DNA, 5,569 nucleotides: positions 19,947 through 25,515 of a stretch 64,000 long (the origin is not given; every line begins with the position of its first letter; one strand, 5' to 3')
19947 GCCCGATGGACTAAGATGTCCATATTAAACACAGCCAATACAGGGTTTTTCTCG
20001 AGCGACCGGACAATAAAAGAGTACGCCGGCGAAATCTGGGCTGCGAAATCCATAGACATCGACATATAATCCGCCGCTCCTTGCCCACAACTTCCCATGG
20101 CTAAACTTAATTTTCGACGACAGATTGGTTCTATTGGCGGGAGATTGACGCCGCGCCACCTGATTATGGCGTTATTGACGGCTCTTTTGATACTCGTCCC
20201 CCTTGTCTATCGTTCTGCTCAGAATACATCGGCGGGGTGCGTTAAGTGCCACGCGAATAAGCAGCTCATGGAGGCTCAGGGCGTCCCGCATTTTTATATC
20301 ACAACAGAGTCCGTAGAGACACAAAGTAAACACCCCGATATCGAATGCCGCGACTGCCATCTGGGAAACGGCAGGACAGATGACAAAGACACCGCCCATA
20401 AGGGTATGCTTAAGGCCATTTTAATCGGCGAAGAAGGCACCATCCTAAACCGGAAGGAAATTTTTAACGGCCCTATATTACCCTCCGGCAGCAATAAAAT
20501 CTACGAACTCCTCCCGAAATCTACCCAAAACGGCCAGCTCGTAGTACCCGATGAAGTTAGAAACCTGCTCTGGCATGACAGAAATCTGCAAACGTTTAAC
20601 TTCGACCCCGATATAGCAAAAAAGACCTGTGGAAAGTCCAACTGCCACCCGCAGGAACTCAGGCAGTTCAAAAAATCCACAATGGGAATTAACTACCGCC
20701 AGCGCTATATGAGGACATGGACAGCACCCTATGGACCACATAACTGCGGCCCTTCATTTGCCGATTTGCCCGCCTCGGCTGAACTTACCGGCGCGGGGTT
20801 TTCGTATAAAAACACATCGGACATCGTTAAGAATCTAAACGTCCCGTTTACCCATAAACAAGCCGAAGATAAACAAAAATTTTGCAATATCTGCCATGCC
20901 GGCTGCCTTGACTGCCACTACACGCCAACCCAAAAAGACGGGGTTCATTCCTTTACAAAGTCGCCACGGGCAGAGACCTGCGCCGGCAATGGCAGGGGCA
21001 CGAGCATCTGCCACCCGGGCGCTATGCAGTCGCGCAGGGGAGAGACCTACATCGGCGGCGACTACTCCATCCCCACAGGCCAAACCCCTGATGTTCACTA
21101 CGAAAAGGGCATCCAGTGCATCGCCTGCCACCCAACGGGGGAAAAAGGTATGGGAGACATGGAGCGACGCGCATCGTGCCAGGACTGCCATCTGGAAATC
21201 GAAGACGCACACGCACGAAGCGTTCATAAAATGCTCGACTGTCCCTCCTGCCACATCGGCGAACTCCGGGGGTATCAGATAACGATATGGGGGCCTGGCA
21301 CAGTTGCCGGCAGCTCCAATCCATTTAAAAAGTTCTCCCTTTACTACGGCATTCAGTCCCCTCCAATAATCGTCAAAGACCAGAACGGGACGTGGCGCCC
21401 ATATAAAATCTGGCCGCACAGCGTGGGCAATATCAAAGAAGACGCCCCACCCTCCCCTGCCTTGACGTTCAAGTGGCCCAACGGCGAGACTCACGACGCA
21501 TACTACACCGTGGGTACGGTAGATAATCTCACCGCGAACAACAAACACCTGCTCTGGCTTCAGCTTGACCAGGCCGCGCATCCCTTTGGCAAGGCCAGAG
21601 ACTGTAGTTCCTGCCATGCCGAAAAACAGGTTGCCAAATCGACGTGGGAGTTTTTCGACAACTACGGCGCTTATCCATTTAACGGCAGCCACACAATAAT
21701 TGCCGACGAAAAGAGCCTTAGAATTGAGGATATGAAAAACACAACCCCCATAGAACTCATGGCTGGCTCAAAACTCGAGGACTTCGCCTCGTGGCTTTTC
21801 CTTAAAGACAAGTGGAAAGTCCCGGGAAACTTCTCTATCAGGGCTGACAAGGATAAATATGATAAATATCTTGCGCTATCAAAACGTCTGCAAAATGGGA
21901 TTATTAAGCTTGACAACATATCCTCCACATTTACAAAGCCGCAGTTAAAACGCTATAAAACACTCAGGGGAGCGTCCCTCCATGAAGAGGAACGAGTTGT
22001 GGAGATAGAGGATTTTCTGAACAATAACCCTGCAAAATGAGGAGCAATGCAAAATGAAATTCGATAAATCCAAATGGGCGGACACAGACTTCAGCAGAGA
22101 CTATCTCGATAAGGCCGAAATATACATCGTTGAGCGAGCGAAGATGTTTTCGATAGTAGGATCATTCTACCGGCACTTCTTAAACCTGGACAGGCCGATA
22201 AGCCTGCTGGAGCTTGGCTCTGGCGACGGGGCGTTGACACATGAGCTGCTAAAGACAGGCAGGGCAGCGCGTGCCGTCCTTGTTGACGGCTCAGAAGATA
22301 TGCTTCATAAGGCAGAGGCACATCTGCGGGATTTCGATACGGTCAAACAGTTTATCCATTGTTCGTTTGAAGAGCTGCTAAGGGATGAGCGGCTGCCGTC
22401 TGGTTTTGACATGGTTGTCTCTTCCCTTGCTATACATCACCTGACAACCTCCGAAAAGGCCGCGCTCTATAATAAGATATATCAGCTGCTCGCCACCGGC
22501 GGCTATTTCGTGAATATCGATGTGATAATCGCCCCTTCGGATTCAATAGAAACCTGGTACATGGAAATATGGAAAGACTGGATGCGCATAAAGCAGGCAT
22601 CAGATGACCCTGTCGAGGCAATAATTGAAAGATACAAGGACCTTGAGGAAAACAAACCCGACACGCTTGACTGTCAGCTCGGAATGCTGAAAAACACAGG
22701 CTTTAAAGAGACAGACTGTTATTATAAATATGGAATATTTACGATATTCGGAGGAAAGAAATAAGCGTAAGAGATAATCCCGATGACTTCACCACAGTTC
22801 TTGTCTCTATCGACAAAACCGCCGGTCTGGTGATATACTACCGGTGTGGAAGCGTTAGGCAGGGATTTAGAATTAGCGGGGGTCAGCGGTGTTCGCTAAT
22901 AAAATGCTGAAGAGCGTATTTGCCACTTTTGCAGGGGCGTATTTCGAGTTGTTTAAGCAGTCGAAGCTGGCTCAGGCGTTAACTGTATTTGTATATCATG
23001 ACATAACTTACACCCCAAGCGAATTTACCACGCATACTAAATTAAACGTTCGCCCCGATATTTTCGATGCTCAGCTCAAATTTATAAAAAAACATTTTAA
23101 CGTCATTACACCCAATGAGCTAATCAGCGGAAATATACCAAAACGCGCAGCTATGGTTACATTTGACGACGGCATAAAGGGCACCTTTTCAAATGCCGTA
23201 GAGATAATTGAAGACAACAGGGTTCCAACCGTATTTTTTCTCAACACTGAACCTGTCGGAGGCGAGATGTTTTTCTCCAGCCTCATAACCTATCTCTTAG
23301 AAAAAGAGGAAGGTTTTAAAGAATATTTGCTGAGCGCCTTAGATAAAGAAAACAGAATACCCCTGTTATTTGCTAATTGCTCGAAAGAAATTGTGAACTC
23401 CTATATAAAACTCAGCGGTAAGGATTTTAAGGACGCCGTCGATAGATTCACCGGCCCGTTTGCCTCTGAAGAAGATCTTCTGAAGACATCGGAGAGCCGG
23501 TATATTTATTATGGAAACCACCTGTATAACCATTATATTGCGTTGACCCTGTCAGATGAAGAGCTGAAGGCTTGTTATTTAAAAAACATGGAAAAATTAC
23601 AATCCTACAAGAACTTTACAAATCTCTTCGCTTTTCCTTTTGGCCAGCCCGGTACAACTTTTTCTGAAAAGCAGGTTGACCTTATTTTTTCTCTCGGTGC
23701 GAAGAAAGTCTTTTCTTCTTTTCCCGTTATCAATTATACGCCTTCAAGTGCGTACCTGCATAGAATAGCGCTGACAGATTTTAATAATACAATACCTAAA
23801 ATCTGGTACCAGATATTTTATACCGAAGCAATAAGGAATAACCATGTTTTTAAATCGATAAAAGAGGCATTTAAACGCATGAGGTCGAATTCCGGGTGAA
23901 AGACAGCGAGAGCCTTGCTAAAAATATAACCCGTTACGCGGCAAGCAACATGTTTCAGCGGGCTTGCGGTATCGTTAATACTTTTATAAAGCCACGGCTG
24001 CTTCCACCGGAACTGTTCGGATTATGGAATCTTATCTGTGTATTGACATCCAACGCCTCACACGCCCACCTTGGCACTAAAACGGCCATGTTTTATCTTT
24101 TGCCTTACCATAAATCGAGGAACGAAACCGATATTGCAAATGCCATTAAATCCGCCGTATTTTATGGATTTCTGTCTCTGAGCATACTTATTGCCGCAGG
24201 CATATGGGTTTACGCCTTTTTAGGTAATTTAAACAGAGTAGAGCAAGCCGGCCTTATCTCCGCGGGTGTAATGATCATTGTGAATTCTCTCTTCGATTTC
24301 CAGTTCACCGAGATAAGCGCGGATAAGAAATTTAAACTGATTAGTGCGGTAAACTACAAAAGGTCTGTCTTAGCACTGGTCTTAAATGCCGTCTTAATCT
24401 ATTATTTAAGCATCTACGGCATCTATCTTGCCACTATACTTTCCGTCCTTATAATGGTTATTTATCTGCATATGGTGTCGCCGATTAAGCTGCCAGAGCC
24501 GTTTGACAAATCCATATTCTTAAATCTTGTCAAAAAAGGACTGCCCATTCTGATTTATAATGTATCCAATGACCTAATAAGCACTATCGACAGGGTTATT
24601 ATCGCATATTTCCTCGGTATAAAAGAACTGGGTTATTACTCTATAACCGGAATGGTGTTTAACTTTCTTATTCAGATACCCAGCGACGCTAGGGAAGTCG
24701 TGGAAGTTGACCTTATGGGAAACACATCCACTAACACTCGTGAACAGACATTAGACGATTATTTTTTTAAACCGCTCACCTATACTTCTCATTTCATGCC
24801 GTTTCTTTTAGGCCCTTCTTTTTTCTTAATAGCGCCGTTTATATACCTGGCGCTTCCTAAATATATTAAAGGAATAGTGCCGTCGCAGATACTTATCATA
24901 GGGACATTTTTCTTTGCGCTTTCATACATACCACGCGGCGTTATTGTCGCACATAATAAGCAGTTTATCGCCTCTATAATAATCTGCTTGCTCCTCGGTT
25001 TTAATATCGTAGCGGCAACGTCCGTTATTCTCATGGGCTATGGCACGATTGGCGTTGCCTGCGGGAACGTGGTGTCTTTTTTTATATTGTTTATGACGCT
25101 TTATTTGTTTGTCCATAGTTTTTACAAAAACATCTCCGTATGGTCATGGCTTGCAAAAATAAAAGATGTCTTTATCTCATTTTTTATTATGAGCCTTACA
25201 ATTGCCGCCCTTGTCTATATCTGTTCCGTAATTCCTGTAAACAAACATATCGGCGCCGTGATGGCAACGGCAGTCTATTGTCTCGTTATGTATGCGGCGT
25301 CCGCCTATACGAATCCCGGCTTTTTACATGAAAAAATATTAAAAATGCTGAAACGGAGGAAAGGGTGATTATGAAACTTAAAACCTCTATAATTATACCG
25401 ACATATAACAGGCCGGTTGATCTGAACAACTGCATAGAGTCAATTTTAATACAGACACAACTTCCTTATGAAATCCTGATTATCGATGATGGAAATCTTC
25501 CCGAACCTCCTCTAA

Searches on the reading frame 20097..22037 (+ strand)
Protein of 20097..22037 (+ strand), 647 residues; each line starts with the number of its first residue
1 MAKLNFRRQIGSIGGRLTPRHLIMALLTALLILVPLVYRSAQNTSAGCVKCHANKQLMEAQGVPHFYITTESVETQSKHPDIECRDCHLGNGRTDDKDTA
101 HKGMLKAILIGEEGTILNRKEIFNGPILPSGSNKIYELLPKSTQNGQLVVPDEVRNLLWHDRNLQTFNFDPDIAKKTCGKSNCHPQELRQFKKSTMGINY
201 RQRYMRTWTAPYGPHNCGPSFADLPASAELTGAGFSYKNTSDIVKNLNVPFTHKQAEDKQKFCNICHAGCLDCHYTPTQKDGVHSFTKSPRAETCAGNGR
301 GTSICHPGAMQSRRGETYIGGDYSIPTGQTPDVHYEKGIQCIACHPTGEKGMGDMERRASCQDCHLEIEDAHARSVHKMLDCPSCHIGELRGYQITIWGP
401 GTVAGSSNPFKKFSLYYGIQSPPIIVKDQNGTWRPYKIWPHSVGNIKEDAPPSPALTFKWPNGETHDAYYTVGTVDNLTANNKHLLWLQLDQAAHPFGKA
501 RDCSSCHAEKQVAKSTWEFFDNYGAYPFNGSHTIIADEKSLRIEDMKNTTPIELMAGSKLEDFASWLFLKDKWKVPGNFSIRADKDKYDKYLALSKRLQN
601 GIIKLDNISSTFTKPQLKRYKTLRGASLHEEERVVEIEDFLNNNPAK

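Call 72: search_protein_families(library=pfam, proteins=[window:20097-22037:+], max_evalue=0.001)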
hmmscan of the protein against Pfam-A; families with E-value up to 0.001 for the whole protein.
window:20097-22037:+ (647 aa): 2 families
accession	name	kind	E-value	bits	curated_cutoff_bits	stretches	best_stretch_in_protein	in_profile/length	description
PF14522.11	Cytochrome_C7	-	4.3e-06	26.9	24.8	1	332-386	6-66/67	Cytochrome c7 and related cytochrome c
PF14537.11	Cytochrom_c3_2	-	1.8e-05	25.6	25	0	41-90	22-66/79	Cytochrome c3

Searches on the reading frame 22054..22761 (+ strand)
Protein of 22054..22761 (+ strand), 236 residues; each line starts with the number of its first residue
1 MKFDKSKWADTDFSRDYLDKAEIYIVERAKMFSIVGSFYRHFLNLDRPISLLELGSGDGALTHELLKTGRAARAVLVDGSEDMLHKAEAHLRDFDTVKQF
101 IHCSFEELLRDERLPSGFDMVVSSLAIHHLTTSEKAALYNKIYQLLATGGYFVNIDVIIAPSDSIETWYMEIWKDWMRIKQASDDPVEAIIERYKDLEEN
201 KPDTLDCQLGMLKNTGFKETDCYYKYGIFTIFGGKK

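Call 72: search_protein_families(library=pfam, proteins=[window:22054-22761:+], max_evalue=0.001)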
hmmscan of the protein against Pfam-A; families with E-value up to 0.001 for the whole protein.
window:22054-22761:+ (236 aa): 8 families
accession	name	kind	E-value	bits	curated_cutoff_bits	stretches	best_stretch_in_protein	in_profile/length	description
PF13649.12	Methyltransf_25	-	5.2e-15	56.3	27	1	52-150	2-97/97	Methyltransferase domain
PF08242.18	Methyltransf_12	-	8.5e-15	55.7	30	1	52-152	1-98/98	Methyltransferase domain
PF13847.12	Methyltransf_31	-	2.1e-14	53.9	27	1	50-179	6-128/145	Methyltransferase domain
PF08241.18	Methyltransf_11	-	1.9e-12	48.1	21.2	1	52-153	1-94/95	Methyltransferase domain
PF13489.12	Methyltransf_23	-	5.7e-08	33.1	27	1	42-171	16-131/164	Methyltransferase domain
PF01209.24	Ubie_methyltran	-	1e-06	28.7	20.1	1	43-174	43-171/233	ubiE/COQ5 methyltransferase family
PF02353.26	CMAS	-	0.00017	21.5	27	1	43-161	58-171/273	Mycolic acid cyclopropane synthetase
PF05891.18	Methyltransf_PK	-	0.00048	20.2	27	0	46-153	54-158/218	AdoMet dependent proline di-methyltransferase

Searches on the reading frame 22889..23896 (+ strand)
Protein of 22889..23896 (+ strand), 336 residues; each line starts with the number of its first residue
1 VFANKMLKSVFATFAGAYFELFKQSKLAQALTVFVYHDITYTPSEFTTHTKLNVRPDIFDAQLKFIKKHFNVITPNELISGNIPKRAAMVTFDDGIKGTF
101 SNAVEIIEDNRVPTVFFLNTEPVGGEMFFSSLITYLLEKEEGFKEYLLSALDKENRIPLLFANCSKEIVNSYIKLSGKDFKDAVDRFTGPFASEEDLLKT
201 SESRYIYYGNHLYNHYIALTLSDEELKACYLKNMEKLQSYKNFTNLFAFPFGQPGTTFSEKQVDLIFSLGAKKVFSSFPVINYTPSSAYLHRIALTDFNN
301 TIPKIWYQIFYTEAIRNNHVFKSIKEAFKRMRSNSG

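Call 73: search_protein_families(library=pfam, proteins=[window:22889-23896:+], max_evalue=0.001)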
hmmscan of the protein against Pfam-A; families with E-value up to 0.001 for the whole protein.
window:22889-23896:+ (336 aa): 1 family
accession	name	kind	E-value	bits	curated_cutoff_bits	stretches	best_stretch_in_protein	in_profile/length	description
PF01522.26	Polysacc_deac_1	-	4.9e-10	39.9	23.1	1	83-258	4-112/124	Polysaccharide deacetylase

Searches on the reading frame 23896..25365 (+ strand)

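Call 73: search_protein_families(library=pfam, proteins=[window:23896-25365:+], max_evalue=0.001)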
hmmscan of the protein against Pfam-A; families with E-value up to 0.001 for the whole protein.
window:23896-25365:+ (490 aa): 2 families
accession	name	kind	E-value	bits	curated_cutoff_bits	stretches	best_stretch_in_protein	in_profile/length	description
PF13440.11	Polysacc_synt_3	-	5e-15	56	23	1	34-264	4-230/293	Polysaccharide biosynthesis protein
PF01943.22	Polysacc_synt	-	4.7e-09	36.5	28.2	1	7-251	1-247/274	Polysaccharide biosynthesis protein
